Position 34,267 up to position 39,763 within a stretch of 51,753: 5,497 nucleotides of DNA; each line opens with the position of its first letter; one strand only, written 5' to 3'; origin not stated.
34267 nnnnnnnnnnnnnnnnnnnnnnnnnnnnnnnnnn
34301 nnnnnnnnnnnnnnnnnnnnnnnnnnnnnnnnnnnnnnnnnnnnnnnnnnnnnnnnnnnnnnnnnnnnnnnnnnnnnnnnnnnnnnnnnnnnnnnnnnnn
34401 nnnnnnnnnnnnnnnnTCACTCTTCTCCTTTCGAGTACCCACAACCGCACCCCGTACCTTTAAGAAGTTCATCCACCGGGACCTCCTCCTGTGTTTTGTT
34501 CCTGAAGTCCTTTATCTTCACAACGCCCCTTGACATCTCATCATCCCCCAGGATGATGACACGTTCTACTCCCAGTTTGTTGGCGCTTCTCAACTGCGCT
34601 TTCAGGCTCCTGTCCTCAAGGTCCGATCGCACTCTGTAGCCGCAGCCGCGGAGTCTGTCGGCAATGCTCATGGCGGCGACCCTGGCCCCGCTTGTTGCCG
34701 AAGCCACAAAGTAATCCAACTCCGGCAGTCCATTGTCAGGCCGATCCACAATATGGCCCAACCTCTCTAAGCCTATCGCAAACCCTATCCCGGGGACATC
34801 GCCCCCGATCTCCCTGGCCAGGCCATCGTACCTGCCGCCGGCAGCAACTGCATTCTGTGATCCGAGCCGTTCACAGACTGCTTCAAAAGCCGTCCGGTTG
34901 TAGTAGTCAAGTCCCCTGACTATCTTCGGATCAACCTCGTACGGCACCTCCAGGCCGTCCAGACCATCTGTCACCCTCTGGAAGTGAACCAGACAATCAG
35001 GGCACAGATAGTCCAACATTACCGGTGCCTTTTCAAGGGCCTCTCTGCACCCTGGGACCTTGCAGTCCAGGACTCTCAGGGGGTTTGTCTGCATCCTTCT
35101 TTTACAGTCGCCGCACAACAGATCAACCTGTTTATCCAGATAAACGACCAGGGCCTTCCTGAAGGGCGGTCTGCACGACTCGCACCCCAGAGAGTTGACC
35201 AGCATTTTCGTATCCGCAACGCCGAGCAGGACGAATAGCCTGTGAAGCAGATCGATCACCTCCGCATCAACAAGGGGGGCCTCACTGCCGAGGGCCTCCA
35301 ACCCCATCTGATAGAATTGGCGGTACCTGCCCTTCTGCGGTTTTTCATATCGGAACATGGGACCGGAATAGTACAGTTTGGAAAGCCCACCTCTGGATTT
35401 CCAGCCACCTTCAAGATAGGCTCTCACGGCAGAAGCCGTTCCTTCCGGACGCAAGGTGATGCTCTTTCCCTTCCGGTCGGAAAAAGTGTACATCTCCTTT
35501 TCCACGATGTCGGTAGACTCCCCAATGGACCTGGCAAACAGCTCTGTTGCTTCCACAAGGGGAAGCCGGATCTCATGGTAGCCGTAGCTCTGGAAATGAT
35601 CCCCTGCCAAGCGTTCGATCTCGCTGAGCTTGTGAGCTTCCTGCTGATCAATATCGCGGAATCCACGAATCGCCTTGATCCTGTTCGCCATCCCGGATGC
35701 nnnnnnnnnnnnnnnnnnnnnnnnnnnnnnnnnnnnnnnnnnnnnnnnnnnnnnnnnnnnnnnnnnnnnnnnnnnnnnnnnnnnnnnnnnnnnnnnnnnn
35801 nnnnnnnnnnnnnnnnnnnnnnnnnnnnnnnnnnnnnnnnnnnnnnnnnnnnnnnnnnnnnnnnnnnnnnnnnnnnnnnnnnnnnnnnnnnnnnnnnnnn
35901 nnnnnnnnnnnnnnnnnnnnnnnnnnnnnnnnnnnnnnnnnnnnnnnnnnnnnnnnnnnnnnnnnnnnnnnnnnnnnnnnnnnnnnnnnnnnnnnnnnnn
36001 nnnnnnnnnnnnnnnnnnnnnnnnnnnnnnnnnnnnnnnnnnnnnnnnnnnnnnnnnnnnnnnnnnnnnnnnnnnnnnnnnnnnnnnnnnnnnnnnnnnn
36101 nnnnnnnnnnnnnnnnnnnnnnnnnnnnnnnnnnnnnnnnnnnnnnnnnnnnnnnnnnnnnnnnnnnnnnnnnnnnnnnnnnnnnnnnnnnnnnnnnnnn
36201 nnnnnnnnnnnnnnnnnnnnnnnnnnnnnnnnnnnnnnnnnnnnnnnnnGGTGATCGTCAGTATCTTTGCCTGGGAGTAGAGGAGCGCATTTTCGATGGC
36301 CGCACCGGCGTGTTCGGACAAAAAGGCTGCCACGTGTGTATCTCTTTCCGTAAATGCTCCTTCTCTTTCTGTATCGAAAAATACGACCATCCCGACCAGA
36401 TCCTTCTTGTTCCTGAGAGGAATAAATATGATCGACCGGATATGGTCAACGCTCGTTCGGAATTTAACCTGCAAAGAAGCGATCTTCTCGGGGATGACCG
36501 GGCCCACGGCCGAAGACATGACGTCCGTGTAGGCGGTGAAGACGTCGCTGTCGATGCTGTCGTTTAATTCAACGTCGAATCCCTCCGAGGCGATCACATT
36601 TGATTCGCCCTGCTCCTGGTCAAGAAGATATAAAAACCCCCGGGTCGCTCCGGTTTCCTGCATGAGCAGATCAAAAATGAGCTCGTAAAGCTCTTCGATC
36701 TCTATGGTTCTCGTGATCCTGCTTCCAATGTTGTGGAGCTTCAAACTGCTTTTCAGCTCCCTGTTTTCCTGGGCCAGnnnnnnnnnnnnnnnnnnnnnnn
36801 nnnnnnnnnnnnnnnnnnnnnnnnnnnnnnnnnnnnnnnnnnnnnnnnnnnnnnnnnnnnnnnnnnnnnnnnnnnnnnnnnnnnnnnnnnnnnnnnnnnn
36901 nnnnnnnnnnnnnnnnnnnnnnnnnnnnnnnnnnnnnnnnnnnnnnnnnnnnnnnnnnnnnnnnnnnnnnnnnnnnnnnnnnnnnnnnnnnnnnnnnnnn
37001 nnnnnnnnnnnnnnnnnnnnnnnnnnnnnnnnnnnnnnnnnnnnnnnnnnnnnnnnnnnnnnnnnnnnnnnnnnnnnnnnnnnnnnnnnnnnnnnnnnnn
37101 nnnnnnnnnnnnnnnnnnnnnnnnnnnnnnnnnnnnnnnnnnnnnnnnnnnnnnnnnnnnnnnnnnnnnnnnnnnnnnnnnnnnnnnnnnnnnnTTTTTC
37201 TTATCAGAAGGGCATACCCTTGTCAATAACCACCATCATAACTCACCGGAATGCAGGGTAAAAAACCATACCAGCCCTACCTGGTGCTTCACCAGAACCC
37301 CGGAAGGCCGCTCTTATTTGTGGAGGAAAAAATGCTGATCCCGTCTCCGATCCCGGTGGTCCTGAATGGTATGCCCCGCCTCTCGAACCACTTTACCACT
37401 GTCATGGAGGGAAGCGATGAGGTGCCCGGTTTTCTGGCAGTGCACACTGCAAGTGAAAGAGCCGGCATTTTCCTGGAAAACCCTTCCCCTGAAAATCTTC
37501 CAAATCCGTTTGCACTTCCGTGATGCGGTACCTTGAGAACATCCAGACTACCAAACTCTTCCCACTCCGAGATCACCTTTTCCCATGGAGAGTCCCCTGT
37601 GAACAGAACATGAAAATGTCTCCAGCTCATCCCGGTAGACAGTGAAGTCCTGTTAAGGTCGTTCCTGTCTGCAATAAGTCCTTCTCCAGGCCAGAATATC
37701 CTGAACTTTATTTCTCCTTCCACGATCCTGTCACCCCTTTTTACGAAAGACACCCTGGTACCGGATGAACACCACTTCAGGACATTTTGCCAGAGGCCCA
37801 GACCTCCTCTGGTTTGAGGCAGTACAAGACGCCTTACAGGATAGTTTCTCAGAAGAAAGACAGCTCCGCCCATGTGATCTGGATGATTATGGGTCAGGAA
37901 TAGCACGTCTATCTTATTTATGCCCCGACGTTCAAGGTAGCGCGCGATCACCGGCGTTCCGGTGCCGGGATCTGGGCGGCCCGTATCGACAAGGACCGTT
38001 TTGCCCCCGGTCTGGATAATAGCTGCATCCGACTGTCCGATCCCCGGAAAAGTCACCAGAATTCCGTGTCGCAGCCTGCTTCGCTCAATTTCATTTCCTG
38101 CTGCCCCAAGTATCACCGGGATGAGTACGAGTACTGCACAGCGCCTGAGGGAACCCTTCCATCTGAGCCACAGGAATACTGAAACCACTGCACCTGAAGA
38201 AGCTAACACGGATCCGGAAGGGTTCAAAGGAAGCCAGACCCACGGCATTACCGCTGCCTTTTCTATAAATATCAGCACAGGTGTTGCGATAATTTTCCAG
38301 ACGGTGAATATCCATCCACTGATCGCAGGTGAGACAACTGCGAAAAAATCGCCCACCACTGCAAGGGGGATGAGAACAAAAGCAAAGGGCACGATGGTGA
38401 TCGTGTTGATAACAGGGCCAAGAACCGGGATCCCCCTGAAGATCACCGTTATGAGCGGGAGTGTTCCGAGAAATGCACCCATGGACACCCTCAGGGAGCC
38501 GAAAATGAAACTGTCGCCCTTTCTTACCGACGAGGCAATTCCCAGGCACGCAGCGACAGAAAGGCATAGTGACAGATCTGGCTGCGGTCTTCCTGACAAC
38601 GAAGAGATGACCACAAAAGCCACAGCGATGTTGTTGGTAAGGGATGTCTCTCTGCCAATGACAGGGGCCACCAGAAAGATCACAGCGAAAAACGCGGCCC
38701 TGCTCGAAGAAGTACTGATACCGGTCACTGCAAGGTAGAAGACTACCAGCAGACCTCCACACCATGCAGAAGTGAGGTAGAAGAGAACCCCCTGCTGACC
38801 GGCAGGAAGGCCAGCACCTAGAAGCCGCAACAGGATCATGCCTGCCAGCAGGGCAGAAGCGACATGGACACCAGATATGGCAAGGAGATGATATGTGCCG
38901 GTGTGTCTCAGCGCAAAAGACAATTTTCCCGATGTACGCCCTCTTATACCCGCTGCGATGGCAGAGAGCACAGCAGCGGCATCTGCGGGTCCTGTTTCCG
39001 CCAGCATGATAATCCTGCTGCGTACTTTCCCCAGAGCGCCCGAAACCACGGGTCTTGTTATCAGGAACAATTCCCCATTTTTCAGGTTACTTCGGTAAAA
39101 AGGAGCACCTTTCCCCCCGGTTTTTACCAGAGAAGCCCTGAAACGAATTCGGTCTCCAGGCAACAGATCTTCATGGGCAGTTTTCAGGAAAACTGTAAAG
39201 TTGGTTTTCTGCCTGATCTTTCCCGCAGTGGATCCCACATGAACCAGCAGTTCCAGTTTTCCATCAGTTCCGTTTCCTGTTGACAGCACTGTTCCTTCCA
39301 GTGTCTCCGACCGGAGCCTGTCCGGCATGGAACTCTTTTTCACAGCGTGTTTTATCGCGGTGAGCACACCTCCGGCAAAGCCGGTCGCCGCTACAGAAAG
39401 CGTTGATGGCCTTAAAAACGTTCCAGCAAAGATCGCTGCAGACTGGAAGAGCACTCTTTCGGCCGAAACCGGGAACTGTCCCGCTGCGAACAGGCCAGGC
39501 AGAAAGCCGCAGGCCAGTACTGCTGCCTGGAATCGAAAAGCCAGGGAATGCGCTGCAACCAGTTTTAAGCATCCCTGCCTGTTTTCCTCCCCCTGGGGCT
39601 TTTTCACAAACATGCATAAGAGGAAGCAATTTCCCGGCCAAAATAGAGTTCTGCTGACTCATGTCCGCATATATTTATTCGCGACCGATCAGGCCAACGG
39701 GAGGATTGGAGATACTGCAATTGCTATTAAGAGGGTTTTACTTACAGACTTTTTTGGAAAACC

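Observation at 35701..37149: Hypr GGDEF: probable 3',3'-cGAMP synthase rather than an ordinary diguanylate cyclase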

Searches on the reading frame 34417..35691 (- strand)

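Call 3: search_protein_families(library=pfam, proteins=[window:34417-35691:-], max_evalue=0.01)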
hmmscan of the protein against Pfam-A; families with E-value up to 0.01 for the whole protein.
window:34417-35691:- (424 aa): 3 families
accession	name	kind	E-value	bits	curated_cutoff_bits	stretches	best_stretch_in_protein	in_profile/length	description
PF13393.11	tRNA-synt_His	-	2.5e-46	158.8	25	1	10-311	1-308/308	Histidyl-tRNA synthetase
PF03129.25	HGTP_anticodon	-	3.5e-14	53.2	21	1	336-411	14-89/94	Anticodon binding domain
PF00587.30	tRNA-synt_2b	-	6.4e-14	52.8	29.3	1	68-299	1-149/179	tRNA synthetase class II core domain (G, H, P, S and T)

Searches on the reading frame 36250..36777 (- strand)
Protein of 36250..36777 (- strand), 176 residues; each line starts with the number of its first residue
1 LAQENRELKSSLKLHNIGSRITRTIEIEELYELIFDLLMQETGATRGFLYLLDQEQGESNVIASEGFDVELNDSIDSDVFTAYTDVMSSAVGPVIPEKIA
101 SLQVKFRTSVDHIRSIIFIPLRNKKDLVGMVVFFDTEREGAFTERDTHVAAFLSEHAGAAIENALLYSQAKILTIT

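Call 44: predict_structure(alignment_id=A2)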
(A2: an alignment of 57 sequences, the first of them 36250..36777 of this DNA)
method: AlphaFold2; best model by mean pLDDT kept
length: 176 residues; sequences in the alignment: 57
mean_pLDDT: 83.6   pTM: 0.79
mean pLDDT of the five models: 83.6, 81.3, 79.6, 79.5, 71.4
residues with pLDDT >= 90: 54; 70-90: 97; 50-70: 25; < 50: 0
segments of 3 or more residues with pLDDT < 50: none
pLDDT, mean of each block of 10 residues (from residue 1): 63 73 76 91 91 66 89 87 85 90 90 94 86 93 91 87 82 62
secondary structure, 60 per line:
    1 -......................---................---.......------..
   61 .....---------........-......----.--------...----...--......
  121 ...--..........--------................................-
elements in order: H2-23 H27-42 E46-52 E59-65 H75-82 H84-89 E103-105 E110-112 E115-123 E126-135 H144-175

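Call 46: fold_search(model_id=the predicted structure, library=pdb)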
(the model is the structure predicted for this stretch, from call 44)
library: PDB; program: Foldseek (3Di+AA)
matches with E <= 10: 1238; with E <= 0.001: 205
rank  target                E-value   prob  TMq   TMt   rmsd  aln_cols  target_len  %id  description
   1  5w10_C                1.8e-07  1.00  0.60  0.62   5.6       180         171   10  Lcd1 GAF domain in complex with cAMP ligand (released 2017-06-28)
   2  5w10_B                2.0e-07  1.00  0.61  0.62   5.2       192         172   11  Lcd1 GAF domain in complex with cAMP ligand (released 2017-06-28)
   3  5w10_A                2.2e-07  1.00  0.62  0.62   5.4       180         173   12  Lcd1 GAF domain in complex with cAMP ligand (released 2017-06-28)
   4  5w10_D                2.3e-07  1.00  0.61  0.62   5.6       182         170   10  Lcd1 GAF domain in complex with cAMP ligand (released 2017-06-28)
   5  3mf0_B                8.0e-07  1.00  0.57  0.29   6.4       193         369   15  Crystal structure of PDE5A GAF domain (89-518) (released 2010-09-22)
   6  3mf0_A                9.0e-07  1.00  0.60  0.31   5.4       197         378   16  Crystal structure of PDE5A GAF domain (89-518) (released 2010-09-22)
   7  6oap_B                9.6e-07  1.00  0.66  0.41   4.9       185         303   18  Crystal structure of a dual sensor histidine kinase in the green-light absorbing Pg state (released 2019-09-18)
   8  3cit_A                1.0e-06  1.00  0.64  0.72   4.6       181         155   14  Crystal structure of the GAF domain of a putative sensor histidine kinase from Pseudomonas syringae pv. tomato (released 2008-05-13)
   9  1mc0                  1.2e-06  1.00  0.52  0.29   8.5       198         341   15  Regulatory Segment of Mouse 3',5'-Cyclic Nucleotide Phosphodiesterase 2A, Containing the GAF A and GAF B Domains (released 2002-10-02)
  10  6oap_A                1.8e-06  1.00  0.65  0.41   4.8       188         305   19  Crystal structure of a dual sensor histidine kinase in the green-light absorbing Pg state (released 2019-09-18)
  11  3ibj_A                1.8e-06  1.00  0.63  0.19   6.6       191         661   17  X-ray structure of PDE2A (released 2009-10-27)
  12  3ci6_B                1.8e-06  1.00  0.59  0.62   5.5       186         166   13  Crystal structure of the GAF domain from Acinetobacter phosphoenolpyruvate-protein phosphotransferase (released 2008-05-13)
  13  3ibj_B                1.8e-06  1.00  0.56  0.18   8.1       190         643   13  X-ray structure of PDE2A (released 2009-10-27)
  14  3lfv_B                2.3e-06  1.00  0.59  0.29   6.4       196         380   14  crystal structure of unliganded PDE5A GAF domain (released 2010-09-22)
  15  3lfv_A                3.1e-06  1.00  0.65  0.32   5.2       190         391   16  crystal structure of unliganded PDE5A GAF domain (released 2010-09-22)
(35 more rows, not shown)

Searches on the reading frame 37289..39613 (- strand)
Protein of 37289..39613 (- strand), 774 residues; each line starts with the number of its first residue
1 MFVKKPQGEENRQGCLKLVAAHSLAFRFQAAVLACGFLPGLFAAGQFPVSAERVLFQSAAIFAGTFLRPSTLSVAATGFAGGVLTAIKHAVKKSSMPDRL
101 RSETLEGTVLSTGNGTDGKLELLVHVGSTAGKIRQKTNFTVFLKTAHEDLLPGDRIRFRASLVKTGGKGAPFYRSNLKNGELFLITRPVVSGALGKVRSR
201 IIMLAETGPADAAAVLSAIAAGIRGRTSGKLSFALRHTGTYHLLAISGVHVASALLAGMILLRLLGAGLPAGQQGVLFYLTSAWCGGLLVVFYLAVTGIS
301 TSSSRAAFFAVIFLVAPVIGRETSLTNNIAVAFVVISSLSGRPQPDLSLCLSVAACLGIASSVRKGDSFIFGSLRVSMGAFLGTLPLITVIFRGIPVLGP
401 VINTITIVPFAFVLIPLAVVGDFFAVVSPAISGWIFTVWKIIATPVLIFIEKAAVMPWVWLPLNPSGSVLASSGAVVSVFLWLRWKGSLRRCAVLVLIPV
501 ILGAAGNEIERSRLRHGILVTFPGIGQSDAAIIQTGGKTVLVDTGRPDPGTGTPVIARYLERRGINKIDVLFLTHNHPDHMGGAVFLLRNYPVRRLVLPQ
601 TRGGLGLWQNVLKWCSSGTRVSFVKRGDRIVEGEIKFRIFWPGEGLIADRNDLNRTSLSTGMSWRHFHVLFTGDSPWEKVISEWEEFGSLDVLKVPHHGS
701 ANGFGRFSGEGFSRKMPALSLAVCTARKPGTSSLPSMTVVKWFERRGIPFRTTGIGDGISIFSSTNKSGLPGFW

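Call 3: search_protein_families(library=pfam, proteins=[window:37289-39613:-], max_evalue=0.01)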
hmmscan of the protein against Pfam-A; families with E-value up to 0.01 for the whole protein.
window:37289-39613:- (774 aa): 5 families
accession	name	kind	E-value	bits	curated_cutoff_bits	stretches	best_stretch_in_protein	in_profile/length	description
PF03772.21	Competence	-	9e-29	101.1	23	1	222-485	4-269/270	Competence protein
PF00753.33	Lactamase_B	-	3.4e-13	50.4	22.7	1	524-595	2-71/196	Metallo-beta-lactamase superfamily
PF12706.13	Lactamase_B_2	-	0.00017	21.7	27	1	557-591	16-54/200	Beta-lactamase superfamily domain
PF13567.11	DUF4131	-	0.0023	18.1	31.6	1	30-165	7-133/165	Domain of unknown function (DUF4131)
PF13483.12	Lactamase_B_3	-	0.0084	16.5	24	0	532-627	11-65/160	Beta-lactamase superfamily domain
